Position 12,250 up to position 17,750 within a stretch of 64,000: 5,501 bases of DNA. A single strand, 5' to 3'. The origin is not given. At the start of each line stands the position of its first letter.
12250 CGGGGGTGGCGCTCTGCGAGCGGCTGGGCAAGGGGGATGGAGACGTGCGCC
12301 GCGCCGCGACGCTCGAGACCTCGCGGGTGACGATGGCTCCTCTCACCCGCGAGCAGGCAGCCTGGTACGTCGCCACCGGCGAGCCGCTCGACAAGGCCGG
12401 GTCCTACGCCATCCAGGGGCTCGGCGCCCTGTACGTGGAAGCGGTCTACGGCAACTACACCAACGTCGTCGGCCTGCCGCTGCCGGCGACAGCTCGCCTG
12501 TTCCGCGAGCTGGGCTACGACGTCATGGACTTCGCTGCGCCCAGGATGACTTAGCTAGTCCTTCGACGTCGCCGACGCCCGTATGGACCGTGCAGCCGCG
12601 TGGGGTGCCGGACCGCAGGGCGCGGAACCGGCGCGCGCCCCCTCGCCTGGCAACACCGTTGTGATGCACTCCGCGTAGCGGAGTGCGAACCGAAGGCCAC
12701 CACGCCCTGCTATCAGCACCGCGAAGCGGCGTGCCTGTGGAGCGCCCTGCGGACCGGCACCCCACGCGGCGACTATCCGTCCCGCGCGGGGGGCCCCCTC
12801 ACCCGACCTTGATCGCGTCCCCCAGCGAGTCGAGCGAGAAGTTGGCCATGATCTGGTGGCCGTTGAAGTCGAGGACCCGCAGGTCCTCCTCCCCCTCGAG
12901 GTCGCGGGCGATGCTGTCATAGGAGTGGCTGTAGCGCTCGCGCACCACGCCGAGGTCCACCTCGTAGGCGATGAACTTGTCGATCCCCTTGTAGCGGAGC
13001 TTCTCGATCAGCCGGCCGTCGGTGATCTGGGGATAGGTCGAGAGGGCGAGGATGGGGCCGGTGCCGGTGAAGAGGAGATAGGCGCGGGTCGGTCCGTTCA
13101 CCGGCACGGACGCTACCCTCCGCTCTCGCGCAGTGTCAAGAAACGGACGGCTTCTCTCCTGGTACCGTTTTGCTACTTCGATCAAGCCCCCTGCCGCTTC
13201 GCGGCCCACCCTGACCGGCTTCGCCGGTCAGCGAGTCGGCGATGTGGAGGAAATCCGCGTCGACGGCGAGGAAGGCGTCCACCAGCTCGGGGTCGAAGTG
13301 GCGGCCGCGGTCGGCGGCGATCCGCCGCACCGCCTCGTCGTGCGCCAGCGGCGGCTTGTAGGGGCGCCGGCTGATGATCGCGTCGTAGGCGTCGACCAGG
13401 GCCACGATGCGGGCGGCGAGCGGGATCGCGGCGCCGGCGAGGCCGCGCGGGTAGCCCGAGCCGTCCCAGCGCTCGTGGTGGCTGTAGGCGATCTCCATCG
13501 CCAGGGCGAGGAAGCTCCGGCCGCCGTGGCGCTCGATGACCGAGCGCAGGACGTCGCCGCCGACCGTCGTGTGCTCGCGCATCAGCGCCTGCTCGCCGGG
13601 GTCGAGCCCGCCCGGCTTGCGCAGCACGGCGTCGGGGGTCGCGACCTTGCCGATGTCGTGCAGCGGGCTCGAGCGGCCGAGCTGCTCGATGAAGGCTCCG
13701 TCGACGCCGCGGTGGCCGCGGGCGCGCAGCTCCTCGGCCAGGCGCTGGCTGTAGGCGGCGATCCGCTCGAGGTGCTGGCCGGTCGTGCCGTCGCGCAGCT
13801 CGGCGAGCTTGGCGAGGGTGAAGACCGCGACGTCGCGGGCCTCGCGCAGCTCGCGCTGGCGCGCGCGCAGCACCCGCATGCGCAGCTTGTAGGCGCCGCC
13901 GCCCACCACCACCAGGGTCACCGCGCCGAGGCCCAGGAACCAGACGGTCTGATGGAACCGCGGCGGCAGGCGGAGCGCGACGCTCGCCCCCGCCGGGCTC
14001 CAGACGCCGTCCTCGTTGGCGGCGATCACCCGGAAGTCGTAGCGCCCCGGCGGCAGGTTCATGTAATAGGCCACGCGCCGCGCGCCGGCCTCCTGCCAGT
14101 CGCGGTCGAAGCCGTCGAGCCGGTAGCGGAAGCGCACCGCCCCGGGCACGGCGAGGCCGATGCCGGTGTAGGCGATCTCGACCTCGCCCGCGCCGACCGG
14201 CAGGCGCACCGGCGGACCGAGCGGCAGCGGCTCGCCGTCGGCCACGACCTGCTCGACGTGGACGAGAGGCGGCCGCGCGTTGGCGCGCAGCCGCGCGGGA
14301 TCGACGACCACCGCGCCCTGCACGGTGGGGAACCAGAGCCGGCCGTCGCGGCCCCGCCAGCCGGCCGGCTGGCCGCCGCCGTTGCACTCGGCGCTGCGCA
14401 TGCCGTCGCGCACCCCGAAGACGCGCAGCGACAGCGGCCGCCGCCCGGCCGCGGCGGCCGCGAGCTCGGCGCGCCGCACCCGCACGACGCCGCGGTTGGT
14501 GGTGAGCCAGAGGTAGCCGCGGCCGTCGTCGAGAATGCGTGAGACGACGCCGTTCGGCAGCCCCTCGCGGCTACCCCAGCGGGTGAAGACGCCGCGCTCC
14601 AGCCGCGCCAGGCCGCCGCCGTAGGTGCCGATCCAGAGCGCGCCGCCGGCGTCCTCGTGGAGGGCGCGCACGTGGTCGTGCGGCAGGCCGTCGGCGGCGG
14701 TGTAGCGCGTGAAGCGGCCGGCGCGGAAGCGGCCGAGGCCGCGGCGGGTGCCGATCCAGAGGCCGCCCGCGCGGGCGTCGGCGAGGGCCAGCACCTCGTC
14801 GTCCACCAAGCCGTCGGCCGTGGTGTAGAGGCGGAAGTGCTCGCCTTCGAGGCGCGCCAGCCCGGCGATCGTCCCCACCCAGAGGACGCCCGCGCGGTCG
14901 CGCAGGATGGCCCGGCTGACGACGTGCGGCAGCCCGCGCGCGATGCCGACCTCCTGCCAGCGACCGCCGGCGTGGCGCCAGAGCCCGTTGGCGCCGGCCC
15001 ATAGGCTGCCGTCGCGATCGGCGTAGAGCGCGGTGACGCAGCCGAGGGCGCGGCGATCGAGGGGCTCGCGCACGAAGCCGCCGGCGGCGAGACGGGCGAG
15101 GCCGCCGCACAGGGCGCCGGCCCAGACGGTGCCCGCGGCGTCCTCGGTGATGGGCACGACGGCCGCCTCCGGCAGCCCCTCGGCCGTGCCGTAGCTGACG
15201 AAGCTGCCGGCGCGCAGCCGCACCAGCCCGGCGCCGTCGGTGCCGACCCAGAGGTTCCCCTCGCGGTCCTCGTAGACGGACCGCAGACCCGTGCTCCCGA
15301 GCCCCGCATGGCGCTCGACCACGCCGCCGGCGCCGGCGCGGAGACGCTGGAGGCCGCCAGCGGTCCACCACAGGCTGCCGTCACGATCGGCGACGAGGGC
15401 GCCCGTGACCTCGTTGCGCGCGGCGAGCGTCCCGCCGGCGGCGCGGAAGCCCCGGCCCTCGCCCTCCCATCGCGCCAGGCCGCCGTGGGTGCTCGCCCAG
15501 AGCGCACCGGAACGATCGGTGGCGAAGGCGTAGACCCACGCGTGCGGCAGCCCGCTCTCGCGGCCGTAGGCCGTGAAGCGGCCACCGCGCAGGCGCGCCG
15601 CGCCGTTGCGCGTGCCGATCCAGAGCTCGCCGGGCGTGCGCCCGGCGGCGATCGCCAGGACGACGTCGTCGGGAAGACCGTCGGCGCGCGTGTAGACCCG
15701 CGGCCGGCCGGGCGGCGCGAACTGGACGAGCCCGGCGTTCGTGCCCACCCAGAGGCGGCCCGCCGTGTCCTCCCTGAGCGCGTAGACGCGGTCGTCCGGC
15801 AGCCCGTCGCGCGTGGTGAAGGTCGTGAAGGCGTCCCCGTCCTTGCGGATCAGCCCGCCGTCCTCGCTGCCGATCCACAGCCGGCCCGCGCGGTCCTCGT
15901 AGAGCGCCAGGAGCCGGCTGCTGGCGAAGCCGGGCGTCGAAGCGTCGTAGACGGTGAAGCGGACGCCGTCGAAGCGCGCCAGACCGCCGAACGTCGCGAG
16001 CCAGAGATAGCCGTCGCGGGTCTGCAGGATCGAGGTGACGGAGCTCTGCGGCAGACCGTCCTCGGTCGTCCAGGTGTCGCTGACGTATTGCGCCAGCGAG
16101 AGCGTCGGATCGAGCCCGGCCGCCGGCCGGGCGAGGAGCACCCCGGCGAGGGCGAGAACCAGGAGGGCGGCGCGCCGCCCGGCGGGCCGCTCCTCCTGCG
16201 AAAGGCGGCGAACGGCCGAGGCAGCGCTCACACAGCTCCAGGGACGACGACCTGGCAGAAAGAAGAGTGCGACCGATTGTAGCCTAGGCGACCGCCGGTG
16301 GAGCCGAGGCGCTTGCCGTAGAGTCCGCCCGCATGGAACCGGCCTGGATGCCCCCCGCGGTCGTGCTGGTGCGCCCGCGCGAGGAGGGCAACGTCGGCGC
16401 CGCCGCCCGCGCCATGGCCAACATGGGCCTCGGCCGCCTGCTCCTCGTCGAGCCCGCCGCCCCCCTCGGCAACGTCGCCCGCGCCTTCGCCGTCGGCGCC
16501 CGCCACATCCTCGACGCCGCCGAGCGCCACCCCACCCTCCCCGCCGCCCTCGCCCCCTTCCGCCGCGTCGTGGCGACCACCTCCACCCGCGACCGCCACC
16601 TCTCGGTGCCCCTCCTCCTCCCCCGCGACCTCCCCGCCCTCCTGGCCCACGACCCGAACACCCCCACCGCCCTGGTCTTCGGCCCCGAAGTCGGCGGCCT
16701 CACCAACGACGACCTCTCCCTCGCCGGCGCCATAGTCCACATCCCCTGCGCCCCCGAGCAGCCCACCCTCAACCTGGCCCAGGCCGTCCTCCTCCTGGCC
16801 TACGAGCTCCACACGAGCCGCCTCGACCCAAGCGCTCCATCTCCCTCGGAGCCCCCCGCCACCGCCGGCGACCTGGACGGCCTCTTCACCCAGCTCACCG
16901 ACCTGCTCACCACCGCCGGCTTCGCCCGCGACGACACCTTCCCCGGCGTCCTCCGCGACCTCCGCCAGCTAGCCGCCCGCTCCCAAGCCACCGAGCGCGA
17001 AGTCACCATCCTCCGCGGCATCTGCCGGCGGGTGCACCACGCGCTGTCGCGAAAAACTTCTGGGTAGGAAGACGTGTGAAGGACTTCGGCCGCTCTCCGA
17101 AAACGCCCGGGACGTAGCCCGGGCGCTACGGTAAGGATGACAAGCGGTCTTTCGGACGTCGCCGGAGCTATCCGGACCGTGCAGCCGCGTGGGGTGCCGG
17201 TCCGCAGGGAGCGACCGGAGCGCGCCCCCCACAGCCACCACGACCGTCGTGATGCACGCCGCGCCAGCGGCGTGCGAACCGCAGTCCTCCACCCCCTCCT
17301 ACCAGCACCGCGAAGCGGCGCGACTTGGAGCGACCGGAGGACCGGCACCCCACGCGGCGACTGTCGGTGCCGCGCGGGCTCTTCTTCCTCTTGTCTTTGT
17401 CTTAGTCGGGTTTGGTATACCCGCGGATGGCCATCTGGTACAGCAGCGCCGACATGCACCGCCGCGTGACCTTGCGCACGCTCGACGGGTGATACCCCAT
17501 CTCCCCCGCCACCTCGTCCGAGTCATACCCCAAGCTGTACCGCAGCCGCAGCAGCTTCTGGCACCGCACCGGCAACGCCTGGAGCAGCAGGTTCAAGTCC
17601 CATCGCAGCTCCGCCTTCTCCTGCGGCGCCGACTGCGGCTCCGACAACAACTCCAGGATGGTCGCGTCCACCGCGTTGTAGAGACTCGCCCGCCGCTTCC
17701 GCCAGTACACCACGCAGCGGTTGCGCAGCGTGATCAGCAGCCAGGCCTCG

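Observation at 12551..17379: A ~230-nt structured repeat in two copies with a long terminal stem and a compensatory change in an internal hairpin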

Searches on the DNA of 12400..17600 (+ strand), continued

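Call 83: search_with_rna_model(model_id=R1, sources=[L079, L080, L081, L082, L083, L084, L085, L086, L087, L088, L089, L090, L091, L092, L093, L094, L095, L096, L097, L098, L099, L100, L101, L102, L103, L104, L105, L106, L107, L108, L109, L110, L111, L112, L113, L114, L115, L116, L117, L118, L119, L120, L121, L122, L123, L124, L125, L126, L127, L128, L129, L130, L131, L132, L133, L134, L135, L136, L137, L138], max_evalue=0.1)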
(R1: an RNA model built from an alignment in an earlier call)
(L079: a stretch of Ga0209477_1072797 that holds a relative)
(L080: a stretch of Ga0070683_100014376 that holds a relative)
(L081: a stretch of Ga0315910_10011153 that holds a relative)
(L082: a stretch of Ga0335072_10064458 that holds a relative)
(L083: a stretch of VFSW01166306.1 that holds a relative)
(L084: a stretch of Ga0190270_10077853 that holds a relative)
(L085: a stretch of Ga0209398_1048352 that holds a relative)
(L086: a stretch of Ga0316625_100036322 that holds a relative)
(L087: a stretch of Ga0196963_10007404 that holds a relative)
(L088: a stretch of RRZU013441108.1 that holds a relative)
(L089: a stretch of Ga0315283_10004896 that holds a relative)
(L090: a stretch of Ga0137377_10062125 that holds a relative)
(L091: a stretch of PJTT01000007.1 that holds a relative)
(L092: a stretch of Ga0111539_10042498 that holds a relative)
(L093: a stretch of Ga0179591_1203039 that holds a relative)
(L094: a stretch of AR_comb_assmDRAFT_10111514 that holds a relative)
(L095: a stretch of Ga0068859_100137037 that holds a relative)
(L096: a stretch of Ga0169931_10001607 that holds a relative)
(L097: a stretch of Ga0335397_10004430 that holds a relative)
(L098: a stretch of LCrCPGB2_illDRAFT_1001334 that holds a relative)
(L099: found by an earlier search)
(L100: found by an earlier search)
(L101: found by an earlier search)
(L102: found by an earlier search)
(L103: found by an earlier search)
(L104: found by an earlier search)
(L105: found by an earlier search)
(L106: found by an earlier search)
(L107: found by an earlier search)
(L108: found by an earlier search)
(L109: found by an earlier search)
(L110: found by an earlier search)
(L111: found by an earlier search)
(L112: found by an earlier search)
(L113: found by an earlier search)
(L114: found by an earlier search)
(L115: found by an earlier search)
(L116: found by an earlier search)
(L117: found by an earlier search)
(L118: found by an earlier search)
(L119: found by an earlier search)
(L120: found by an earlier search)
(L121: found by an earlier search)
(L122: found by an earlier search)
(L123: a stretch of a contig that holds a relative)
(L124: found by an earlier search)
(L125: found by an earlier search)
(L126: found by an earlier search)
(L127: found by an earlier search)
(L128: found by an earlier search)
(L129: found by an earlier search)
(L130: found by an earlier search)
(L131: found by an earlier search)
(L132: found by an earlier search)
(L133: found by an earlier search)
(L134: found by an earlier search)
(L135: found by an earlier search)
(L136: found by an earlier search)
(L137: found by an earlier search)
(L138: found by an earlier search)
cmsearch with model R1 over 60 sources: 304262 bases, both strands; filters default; matches with E-value up to 0.1: 1.
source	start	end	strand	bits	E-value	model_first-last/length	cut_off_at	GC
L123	3648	3747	-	18.8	0.1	1-183/183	no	0.7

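Call 84: search_with_rna_model(model_id=R1, source=L123, max_evalue=1, show_alignments=1)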
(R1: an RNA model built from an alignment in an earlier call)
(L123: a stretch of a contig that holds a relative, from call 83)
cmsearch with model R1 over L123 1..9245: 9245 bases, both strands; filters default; matches with E-value up to 1: 2.
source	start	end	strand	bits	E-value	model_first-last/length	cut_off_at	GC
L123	3648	3747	-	18.8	0.003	1-183/183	no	0.7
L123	1428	1467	-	10.1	0.17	1-183/183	no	0.8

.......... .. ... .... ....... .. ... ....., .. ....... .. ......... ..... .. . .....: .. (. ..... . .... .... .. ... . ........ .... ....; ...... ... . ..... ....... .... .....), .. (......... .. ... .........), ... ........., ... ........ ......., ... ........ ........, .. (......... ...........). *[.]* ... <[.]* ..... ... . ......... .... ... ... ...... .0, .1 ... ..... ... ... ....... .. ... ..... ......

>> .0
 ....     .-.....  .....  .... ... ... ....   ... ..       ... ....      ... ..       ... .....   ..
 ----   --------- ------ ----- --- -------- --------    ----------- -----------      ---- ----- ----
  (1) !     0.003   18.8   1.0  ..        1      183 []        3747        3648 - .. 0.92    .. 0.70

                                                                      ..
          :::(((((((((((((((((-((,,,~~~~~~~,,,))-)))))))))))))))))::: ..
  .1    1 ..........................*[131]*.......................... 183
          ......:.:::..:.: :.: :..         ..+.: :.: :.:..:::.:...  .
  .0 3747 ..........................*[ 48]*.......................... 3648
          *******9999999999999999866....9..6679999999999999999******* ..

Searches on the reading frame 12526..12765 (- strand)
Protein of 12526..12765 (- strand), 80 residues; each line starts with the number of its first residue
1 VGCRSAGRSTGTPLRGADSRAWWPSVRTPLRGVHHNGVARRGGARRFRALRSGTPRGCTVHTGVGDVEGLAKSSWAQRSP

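Call 41: list_cluster_members(proteins=[window:12526-12765:-, window:12554-12703:-, window:12558-12920:-, window:12583-12675:+, window:12600-12809:+, window:12683-12919:+, window:17137-17466:+, window:17171-17353:-, window:16972-17292:-, window:17302-17526:-])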
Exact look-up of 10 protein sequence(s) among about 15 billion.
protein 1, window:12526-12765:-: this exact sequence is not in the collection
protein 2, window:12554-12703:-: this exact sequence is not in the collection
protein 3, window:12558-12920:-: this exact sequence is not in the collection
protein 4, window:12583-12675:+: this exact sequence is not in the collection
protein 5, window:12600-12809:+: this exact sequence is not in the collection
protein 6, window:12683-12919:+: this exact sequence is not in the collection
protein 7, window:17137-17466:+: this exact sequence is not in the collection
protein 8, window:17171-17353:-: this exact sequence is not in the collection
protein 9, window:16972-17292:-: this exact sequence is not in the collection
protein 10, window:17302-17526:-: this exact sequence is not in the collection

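Call 42: list_cluster_members(proteins=[window:12526-12765:-, window:12554-12703:-, window:12600-12809:+, window:12683-12919:+, window:17171-17353:-, window:16972-17292:-])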
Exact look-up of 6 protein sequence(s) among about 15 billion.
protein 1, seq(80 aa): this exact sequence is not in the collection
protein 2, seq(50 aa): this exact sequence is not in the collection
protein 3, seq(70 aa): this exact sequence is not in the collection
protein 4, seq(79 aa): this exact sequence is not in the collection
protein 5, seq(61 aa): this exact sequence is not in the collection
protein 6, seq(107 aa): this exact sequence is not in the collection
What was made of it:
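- No ORF from the element is in the 15-billion-protein collection (calls 41, 42).
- Tried and rejected: Exact look-ups of 16 element ORFs found none (calls 41, 42).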

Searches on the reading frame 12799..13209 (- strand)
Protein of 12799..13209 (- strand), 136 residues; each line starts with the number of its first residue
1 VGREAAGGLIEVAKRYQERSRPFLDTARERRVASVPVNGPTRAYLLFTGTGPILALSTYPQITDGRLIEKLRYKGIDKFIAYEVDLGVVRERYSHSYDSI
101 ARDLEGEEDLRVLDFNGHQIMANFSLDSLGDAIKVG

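Call 15: search_protein_families(library=pfam, proteins=[window:12799-13209:-])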
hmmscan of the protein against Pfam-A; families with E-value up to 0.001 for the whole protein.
window:12799-13209:- (136 aa): 0 families

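Call 66: search_protein_families(library=pfam, proteins=[window:12799-13209:-], max_evalue=0.01)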
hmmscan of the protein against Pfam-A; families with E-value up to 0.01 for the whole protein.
window:12799-13209:- (136 aa): 0 families

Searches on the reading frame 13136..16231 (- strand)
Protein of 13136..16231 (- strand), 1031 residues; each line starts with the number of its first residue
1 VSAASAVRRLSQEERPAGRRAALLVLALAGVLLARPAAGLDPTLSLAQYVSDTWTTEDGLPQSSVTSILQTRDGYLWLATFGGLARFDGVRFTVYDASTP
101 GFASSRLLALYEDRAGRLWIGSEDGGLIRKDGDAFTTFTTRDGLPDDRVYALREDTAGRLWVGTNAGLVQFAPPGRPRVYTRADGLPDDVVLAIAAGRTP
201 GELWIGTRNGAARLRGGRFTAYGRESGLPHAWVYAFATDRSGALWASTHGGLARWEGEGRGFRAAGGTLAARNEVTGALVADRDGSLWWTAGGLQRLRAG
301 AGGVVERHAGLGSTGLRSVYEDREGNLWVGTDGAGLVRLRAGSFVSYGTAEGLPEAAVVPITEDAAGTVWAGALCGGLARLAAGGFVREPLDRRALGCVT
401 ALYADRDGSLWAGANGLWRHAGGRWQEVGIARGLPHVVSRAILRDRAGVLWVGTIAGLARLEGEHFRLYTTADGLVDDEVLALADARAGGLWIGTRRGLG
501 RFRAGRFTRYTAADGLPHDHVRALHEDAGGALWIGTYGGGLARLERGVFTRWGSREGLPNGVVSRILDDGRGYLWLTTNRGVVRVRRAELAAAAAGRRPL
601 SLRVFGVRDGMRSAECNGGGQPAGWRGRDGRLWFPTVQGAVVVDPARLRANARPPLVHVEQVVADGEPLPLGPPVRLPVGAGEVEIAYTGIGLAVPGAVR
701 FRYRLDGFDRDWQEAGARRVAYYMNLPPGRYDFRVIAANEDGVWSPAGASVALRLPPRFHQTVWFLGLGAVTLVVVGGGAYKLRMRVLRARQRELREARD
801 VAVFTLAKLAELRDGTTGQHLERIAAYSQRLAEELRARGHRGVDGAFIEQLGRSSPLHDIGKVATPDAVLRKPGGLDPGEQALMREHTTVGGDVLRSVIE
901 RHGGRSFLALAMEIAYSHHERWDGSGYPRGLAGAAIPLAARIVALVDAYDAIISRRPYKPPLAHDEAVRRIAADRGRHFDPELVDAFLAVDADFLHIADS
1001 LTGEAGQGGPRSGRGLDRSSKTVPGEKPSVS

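Call 15: search_protein_families(library=pfam, proteins=[window:13136-16231:-])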
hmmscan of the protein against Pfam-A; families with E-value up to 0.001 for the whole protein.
window:13136-16231:- (1031 aa): 4 families
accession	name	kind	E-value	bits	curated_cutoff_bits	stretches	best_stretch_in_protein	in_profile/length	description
PF07494.17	Reg_prop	-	2.6e-56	180.7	20.4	2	143-165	1-23/24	Two component regulator propeller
PF13487.12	HD_5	-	7.2e-29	101.1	27.2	1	806-983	3-170/170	HD domain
PF01966.28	HD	-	4.4e-15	56.4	22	1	818-951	2-115/116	HD domain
PF07495.19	Y_Y_Y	-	1.3e-14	54.3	26.6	1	696-751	5-60/65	Y_Y_Y domain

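Call 68: find_homologous_proteins(query=window:13136-16231:-, max_evalue=1e-50)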
Query window:13136-16231:- (1031 aa): 7758 proteins with E <= 1e-50 among 8000 candidates; the best 120 are listed.
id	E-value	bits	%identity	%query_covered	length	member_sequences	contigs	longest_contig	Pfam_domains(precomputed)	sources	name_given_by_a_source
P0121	0.0e+0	2296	100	100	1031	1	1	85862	PF07495.20,PF07494.18,PF13487.13,PF01966.29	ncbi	-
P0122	0.0e+0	1151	57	94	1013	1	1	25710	PF07495.20,PF07494.18,PF13487.13,PF01966.29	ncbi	-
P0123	7.0e-271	920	47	93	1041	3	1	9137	PF07495.20,PF07494.18,PF13487.13,PF01966.29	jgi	jgi:response regulator RpfG family c-di-GMP phosphodiesterase/ligand-binding sensor domain-containin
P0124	4.7e-264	897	49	95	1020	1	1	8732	PF07495.20,PF07494.18,PF13487.13,PF01966.29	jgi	jgi:HD-GYP domain-containing protein (c-di-GMP phosphodiesterase class II)/ligand-binding sensor dom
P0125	2.6e-262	891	47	94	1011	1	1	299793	PF07495.20,PF23748.2,PF07494.18,PF13487.13,PF01966.29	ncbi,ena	-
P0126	1.5e-261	889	49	93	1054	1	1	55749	PF07495.20,PF23748.2,PF07494.18,PF13487.13,PF01966.29,PF08450.19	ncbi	-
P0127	1.5e-260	885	47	93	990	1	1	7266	PF07495.20,PF07494.18,PF13487.13,PF01966.29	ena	-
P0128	2.3e-258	878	47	95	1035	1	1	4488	PF07495.20,PF23748.2,PF07494.18,PF13487.13,PF01966.29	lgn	-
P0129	1.9e-254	865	45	74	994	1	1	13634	PF07495.20,PF23748.2,PF07494.18,PF13581.13,PF07730.20,PF02518.32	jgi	jgi:ligand-binding sensor domain-containing protein/signal transduction histidine kinase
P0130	1.4e-250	852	45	75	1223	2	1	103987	PF08447.19,PF13426.14,PF07495.20,PF13188.14,PF23748.2,PF07494.18,PF08448.17,PF02518.32,PF00512.32,PF16819.12,PF00989.32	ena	-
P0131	1.8e-248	845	47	94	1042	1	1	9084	PF07495.20,PF23748.2,PF07494.18,PF13487.13,PF01966.29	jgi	jgi:response regulator RpfG family c-di-GMP phosphodiesterase/ligand-binding sensor domain-containin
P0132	3.9e-241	821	43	81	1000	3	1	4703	PF07495.20,PF07494.18,PF13581.13,PF07730.20,PF02518.32,PF16819.12,PF24684.2,PF08450.19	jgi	-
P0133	1.8e-237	809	43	76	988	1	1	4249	PF07495.20,PF23748.2,PF07494.18,PF13581.13,PF07730.20,PF02518.32,PF16819.12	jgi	jgi:ligand-binding sensor domain-containing protein/signal transduction histidine kinase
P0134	5.9e-237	807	43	74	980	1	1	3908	PF07495.20,PF07494.18,PF13581.13,PF07730.20,PF02518.32,PF16819.12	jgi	jgi:ligand-binding sensor domain-containing protein/signal transduction histidine kinase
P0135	1.1e-236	806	45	93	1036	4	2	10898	PF07495.20,PF07494.18,PF13487.13,PF01966.29,PF24684.2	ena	-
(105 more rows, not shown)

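Call 69: find_encoding_contigs(protein=P0122, flank=10000, max_places=2)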
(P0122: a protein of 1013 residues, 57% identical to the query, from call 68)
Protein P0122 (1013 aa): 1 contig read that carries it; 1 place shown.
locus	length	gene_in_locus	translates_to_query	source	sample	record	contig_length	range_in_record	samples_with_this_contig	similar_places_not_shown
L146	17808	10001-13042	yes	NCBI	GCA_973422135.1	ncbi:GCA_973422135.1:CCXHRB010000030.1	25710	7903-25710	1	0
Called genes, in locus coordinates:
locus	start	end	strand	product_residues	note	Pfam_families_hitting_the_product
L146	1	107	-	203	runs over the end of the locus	PF00685:Sulfotransfer_1 (weak), PF13469:Sulfotransfer_3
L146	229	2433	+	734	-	PF01663:Phosphodiest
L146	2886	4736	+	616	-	PF01663:Phosphodiest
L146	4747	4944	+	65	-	-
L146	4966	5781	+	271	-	-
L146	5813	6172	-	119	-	PF07238:PilZ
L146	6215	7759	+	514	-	PF00501:AMP-binding, PF13193:AMP-binding_C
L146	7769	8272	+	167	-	PF08534:Redoxin, PF00578:AhpC-TSA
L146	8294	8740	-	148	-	PF01741:MscL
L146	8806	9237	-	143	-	PF01643:Acyl-ACP_TE (weak), PF13279:4HBT_2, PF03061:4HBT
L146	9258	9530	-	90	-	-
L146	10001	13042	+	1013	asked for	PF07494:Reg_prop (faint), PF07495:Y_Y_Y, PF13487:HD_5, PF01966:HD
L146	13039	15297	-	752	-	PF01494:FAD_binding_3, PF00724:Oxidored_FMN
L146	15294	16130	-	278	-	-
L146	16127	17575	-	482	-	PF00724:Oxidored_FMN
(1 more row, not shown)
